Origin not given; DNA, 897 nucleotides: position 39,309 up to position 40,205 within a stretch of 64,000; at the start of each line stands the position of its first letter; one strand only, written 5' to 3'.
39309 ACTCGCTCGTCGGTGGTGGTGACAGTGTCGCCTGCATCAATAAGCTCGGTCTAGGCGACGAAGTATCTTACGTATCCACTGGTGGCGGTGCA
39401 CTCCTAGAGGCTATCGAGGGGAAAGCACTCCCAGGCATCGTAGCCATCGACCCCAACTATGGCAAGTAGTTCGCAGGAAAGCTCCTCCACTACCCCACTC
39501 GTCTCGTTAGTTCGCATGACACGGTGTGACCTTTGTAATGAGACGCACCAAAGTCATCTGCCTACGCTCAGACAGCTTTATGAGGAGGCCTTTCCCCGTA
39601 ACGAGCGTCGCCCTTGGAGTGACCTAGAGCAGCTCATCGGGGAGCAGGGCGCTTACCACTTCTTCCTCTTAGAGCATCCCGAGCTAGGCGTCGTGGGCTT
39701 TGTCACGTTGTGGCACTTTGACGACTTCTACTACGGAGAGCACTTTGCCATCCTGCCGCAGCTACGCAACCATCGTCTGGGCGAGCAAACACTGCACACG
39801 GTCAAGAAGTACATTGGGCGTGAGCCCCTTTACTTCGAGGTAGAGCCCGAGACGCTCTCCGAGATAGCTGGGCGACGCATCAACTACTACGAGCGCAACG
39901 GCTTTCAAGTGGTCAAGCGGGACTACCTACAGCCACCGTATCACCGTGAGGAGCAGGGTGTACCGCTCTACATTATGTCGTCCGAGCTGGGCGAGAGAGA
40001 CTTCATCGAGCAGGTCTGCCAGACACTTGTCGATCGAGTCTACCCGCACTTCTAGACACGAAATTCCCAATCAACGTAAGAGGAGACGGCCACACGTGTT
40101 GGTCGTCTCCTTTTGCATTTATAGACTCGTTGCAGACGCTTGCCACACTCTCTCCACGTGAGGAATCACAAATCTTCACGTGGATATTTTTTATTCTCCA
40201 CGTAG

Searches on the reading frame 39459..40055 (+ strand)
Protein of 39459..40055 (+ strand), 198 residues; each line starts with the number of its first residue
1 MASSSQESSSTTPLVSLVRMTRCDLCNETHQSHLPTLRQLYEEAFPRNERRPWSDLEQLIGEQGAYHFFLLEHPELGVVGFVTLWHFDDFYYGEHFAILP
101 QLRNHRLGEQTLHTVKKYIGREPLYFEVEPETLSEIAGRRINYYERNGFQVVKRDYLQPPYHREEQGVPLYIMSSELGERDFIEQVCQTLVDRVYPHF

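Call 36: find_encoding_contigs(protein=window:39459-40055:+, flank=3000, max_places=10)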
Protein window:39459-40055:+ (198 aa): 23 contigs read that carry it; 4 places shown.
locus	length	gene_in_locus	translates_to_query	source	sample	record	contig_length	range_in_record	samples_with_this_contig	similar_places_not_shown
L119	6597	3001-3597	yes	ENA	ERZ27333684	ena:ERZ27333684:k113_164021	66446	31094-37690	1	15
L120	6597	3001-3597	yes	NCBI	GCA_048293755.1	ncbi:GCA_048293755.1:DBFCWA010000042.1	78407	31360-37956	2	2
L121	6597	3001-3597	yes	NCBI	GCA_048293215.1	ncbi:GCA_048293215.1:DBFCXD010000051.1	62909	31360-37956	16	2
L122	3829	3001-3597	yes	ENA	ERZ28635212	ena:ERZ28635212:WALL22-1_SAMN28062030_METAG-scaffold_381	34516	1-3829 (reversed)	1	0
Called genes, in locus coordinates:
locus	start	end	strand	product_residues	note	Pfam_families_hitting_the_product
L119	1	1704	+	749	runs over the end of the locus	PF12895:ANAPC3 (faint), PF13424:TPR_12 (faint)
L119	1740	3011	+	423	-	PF00162:PGK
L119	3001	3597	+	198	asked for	PF00583:Acetyltransf_1 (weak), PF13508:Acetyltransf_7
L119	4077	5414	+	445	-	PF02812:ELFV_dehydrog_N, PF00208:ELFV_dehydrog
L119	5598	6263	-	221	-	PF03167:UDG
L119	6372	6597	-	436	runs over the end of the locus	PF02550:AcetylCoA_hydro, PF13336:AcetylCoA_hyd_C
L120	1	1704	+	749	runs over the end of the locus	PF12895:ANAPC3 (faint), PF13424:TPR_12 (faint)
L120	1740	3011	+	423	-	PF00162:PGK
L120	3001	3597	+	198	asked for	PF00583:Acetyltransf_1 (weak), PF13508:Acetyltransf_7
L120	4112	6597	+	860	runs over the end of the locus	PF00521:DNA_topoisoIV, PF03989:DNA_gyraseA_C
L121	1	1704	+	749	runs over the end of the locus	PF12895:ANAPC3 (faint), PF13424:TPR_12 (faint)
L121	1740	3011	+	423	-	PF00162:PGK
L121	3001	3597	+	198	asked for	PF00583:Acetyltransf_1 (weak), PF13508:Acetyltransf_7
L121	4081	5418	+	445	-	PF02812:ELFV_dehydrog_N, PF00208:ELFV_dehydrog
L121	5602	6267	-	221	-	PF03167:UDG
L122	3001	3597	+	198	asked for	PF00583:Acetyltransf_1 (weak), PF13508:Acetyltransf_7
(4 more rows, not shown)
